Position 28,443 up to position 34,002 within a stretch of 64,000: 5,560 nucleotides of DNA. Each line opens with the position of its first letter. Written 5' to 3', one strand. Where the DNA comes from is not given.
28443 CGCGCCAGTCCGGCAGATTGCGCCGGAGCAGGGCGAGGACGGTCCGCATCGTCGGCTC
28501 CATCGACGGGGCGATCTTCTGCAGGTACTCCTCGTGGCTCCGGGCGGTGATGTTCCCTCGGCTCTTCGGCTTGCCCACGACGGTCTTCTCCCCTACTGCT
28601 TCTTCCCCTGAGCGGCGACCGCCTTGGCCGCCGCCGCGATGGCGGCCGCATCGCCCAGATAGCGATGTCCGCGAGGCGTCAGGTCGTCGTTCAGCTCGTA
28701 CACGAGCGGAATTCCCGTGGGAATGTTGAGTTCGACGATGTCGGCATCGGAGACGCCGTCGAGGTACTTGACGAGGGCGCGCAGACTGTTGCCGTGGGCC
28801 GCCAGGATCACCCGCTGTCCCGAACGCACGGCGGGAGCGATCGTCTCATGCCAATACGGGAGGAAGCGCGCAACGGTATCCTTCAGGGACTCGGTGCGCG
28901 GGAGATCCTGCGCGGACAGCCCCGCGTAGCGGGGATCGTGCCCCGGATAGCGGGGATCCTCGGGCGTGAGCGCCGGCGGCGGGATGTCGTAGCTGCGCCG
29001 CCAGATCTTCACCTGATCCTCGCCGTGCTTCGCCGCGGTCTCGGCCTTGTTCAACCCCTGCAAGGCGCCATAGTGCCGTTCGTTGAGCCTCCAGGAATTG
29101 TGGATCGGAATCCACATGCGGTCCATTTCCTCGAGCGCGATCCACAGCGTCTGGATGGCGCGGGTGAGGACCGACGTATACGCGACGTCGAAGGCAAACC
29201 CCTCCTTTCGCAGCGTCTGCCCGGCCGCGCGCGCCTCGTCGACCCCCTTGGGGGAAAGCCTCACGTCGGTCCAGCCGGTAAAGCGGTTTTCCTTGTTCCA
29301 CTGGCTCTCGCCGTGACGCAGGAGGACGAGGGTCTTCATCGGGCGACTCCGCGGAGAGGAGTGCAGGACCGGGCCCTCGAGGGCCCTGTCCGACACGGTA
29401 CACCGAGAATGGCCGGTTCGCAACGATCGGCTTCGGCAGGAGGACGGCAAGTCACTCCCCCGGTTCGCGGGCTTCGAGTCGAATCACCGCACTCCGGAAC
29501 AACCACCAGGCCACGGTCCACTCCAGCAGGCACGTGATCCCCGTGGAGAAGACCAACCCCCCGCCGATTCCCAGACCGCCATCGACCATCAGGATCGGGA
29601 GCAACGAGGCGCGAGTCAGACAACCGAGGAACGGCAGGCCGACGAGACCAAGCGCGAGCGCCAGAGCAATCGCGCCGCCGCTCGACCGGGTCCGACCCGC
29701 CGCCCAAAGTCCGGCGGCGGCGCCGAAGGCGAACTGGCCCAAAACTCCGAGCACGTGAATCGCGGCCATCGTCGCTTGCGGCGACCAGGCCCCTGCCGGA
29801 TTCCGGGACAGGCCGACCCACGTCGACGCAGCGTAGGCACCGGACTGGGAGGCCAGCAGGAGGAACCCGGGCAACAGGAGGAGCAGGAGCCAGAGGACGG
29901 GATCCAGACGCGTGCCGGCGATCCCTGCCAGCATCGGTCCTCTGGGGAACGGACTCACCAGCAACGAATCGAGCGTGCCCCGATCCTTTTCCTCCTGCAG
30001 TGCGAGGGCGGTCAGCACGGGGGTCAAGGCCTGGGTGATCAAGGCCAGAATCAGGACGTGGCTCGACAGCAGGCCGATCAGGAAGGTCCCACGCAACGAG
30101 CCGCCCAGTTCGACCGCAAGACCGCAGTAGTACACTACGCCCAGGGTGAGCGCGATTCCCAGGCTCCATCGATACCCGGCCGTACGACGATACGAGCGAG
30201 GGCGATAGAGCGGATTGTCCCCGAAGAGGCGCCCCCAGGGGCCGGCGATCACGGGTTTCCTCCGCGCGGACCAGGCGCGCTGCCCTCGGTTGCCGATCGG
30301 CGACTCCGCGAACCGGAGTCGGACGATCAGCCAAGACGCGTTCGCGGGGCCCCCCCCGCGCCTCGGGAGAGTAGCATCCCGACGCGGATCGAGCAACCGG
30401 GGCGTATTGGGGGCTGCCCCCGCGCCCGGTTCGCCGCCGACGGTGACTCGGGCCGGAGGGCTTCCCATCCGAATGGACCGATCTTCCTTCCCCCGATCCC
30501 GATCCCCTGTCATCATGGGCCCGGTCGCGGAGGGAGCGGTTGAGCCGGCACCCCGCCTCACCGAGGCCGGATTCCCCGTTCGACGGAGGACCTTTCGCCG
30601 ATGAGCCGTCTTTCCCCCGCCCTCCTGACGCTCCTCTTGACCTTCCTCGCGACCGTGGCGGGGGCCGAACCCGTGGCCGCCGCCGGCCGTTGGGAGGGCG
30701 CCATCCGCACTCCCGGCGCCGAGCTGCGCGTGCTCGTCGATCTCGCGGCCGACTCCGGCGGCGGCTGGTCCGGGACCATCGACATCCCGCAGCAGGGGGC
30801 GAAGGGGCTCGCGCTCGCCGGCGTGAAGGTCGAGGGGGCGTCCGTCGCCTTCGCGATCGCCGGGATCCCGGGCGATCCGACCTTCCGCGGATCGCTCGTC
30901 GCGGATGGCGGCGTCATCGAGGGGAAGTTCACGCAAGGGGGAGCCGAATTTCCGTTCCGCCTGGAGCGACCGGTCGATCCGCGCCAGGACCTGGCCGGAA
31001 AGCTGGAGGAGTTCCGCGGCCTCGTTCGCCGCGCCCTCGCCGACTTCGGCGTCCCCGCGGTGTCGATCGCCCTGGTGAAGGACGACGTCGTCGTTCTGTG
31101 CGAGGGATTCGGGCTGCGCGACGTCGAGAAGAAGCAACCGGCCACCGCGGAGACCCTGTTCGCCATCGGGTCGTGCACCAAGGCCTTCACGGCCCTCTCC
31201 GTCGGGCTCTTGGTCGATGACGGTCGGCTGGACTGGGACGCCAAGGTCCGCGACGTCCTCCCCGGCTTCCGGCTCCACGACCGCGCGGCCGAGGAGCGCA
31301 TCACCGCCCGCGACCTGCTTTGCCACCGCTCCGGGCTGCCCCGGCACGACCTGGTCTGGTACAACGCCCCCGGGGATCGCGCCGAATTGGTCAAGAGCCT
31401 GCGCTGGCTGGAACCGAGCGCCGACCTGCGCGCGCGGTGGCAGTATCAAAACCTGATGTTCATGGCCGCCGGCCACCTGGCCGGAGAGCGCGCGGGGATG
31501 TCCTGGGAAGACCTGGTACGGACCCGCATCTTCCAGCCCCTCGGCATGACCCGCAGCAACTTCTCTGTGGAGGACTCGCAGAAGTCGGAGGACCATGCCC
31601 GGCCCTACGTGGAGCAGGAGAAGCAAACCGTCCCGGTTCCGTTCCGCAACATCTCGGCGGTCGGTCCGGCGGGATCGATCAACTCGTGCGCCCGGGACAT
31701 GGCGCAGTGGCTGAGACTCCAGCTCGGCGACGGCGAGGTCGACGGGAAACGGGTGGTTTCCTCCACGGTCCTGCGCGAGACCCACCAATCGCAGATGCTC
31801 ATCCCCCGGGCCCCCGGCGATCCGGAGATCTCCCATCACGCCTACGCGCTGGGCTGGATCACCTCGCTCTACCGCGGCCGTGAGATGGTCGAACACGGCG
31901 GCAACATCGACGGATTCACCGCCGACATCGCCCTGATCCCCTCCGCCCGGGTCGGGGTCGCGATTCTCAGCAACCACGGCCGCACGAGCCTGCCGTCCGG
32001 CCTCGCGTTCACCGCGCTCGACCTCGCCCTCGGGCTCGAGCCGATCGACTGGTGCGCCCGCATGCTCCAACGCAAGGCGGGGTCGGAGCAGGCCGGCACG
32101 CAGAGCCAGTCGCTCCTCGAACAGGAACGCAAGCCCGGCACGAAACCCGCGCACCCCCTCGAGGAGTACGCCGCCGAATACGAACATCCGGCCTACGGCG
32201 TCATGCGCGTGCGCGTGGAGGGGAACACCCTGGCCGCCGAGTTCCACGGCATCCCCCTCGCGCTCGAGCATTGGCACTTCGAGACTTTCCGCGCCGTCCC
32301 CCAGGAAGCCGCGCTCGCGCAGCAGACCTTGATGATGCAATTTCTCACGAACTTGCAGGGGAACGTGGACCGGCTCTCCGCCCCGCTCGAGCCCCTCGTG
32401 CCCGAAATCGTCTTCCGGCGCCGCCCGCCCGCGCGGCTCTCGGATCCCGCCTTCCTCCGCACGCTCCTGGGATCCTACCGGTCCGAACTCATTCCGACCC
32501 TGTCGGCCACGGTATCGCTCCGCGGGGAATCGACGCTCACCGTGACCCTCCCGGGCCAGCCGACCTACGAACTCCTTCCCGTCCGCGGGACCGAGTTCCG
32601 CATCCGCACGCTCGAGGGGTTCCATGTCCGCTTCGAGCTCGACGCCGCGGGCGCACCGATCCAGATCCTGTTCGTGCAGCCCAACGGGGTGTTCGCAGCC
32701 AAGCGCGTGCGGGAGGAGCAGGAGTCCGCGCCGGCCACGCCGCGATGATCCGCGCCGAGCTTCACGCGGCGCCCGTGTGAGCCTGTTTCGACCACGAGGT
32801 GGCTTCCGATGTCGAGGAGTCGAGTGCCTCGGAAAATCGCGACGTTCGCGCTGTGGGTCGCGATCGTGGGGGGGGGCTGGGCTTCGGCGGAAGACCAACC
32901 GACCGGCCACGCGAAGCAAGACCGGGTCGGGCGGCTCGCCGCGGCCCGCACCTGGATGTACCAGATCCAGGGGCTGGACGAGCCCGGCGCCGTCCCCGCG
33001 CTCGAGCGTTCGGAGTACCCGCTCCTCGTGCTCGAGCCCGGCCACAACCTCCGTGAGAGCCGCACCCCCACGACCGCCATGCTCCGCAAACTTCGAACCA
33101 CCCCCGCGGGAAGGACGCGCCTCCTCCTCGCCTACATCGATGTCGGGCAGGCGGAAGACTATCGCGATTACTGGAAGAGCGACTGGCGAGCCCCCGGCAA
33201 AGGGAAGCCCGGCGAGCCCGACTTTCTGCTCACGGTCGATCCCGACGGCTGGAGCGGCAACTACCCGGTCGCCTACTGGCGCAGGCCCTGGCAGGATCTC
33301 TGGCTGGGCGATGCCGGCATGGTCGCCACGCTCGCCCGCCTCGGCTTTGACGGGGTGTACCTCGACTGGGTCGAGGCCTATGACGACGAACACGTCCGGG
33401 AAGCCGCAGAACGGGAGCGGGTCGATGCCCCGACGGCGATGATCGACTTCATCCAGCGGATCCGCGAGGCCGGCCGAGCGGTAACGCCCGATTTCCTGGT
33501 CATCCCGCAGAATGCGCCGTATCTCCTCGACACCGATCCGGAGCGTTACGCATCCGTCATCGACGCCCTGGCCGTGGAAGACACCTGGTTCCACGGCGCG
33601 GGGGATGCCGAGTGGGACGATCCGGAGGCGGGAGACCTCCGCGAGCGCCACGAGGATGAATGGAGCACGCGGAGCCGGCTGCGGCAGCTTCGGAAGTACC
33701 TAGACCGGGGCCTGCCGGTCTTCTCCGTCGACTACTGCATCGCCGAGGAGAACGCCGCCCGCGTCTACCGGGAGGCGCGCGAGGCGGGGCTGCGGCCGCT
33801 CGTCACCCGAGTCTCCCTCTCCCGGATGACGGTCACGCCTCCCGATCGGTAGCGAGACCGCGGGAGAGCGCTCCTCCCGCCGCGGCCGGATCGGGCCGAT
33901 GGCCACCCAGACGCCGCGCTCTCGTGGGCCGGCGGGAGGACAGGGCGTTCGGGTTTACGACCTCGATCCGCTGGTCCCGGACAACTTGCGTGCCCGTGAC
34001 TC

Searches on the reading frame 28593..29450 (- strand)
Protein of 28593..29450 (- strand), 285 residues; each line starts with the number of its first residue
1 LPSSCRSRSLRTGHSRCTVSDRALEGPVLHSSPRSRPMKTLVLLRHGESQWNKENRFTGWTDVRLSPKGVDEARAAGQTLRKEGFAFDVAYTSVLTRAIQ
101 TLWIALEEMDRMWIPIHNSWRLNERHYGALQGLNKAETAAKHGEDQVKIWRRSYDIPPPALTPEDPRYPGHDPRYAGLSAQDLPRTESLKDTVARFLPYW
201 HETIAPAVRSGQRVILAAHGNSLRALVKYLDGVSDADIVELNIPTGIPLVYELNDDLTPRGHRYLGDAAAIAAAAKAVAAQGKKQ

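Call 50: search_protein_families(library=pfam, proteins=[window:28593-29450:-], max_evalue=0.0001)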
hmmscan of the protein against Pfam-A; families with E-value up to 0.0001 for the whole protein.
window:28593-29450:- (285 aa): 1 family
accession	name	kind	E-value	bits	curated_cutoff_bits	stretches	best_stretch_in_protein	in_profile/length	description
PF00300.27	His_Phos_1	-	1.8e-35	122.8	21.7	1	41-160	1-115/194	Histidine phosphatase superfamily (branch 1)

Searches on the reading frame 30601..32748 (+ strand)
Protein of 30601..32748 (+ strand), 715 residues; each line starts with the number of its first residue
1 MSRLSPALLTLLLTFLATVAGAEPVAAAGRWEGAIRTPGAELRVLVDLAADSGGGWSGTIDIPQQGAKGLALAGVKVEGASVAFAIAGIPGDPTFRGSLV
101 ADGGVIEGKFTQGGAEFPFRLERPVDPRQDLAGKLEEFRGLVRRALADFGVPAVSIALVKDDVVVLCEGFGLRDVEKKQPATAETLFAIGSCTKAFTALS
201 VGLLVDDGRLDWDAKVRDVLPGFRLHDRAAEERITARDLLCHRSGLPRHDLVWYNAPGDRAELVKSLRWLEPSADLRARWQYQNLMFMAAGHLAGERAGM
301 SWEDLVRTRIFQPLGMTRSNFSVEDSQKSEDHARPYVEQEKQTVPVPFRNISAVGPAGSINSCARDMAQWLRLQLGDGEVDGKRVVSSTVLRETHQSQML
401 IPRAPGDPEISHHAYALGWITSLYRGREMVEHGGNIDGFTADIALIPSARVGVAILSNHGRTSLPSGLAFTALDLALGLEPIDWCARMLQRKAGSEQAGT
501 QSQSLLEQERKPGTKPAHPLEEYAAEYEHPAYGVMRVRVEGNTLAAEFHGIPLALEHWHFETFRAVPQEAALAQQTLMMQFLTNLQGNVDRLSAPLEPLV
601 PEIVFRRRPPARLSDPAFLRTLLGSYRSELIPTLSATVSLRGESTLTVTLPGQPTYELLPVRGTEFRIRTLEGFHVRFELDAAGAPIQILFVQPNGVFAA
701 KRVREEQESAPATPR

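Call 50: search_protein_families(library=pfam, proteins=[window:30601-32748:+], max_evalue=0.0001)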
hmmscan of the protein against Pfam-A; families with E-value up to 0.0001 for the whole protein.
window:30601-32748:+ (715 aa): 2 families
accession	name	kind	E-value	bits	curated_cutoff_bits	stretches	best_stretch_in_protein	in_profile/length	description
PF00144.29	Beta-lactamase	-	1.2e-64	219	27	1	138-462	1-313/329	Beta-lactamase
PF11954.13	DUF3471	-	9.8e-19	68.1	29.3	1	510-597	2-91/103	Domain of unknown function (DUF3471)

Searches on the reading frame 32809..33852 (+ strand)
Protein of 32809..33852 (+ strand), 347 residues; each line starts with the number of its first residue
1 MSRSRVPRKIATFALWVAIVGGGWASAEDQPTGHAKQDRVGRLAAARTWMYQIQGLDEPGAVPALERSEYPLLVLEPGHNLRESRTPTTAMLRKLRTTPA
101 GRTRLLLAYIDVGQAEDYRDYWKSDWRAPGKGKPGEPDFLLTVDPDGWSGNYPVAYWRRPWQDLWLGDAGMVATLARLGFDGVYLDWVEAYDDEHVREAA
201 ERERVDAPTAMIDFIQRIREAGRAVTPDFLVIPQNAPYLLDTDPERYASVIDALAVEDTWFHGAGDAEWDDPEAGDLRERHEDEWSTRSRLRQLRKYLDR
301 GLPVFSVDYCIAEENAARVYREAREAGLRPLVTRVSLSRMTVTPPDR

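Call 50: search_protein_families(library=pfam, proteins=[window:32809-33852:+], max_evalue=0.0001)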
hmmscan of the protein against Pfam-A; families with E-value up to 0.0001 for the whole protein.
window:32809-33852:+ (347 aa): 1 family
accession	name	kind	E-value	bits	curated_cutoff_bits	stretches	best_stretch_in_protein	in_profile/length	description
PF03537.19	Glyco_hydro_114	-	5.3e-17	62.3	27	1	102-338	38-228/231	Glycoside-hydrolase family GH114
